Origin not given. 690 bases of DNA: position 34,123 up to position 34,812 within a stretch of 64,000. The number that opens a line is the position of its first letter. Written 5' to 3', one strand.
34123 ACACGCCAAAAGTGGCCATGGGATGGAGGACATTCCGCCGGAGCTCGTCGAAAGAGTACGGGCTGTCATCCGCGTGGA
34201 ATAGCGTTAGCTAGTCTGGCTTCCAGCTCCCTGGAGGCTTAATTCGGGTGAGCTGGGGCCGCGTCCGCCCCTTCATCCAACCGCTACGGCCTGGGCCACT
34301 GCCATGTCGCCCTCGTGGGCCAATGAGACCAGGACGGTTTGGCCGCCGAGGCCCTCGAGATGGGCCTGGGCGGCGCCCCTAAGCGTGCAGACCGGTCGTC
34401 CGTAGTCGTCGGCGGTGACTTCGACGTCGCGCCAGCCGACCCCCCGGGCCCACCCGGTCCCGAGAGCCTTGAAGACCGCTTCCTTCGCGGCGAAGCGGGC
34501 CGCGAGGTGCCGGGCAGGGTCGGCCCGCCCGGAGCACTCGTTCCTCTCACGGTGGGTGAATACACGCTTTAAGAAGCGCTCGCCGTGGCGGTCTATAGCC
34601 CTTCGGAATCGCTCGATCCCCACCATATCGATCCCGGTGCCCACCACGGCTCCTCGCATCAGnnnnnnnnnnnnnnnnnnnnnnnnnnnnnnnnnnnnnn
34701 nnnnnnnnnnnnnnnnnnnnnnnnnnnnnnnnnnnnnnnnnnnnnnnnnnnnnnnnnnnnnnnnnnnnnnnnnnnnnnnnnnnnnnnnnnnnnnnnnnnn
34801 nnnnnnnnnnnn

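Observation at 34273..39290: Minus-strand lipid-biosynthesis-like operon: acpS - GT2 - KAS - tandem hot-dog DH - hot-dog - membrane coiled-coil protein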

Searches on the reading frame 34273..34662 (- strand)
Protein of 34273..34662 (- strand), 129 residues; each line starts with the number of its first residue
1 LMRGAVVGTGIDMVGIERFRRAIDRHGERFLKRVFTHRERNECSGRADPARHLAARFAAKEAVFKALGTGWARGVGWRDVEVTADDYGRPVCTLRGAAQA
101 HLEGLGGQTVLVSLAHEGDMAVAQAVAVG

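Call 4: search_protein_families(library=pfam, proteins=[window:34273-34662:-], max_evalue=0.01)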
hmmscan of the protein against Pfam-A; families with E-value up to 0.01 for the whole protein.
window:34273-34662:- (129 aa): 1 family
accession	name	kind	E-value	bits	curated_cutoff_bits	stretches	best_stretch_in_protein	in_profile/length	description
PF01648.25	ACPS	-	2.2e-20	73.2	25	1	9-101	2-96/111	4'-phosphopantetheinyl transferase superfamily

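Call 5: search_protein_families(library=ncbifam, proteins=[window:34273-34662:-], max_evalue=0.01)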
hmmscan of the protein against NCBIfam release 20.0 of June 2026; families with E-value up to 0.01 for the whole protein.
window:34273-34662:- (129 aa): 12 families
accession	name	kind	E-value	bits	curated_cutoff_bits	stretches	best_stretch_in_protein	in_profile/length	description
NF011254.0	PRK14660.1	equivalog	1.2e-37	128.7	195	1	6-126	2-122/125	holo-[acyl-carrier-protein] synthase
NF011250.0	PRK14656.1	equivalog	1.7e-36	125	175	1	6-126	2-122/126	holo-[acyl-carrier-protein] synthase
NF011251.0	PRK14657.1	equivalog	2.2e-33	114.9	165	1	6-126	2-120/123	holo-[acyl-carrier-protein] synthase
NF000832.0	PRK00070.3-2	equivalog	1.8e-31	108.9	107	1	6-127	2-114/116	holo-ACP synthase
TIGR00556.1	pantethn_trn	domain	5.1e-28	97.7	45.35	1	7-126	3-124/128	phosphopantetheine--protein transferase domain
NF000831.0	PRK00070.3-1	equivalog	7.9e-27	93.7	124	1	5-126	2-126/130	holo-ACP synthase AcpS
TIGR00516.1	acpS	equivalog_domain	6.1e-26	91.2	59.8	1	6-126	2-119/125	holo-ACP synthase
NF011257.0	PRK14663.1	equivalog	1.6e-24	86.2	186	1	9-126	3-116/123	holo-[acyl-carrier-protein] synthase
NF011253.0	PRK14659.1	equivalog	2.2e-24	86.4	156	1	6-125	2-117/123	holo-[acyl-carrier-protein] synthase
NF011256.0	PRK14662.1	equivalog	7e-22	78.1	150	1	6-126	2-116/123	4'-phosphopantetheinyl transferase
NF011255.0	PRK14661.1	equivalog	6e-11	42.5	209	1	6-95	2-82/169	holo-[acyl-carrier-protein] synthase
NF000835.0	PRK00070.4-1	equivalog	8.5e-10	38.9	128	1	6-68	2-66/115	holo-ACP synthase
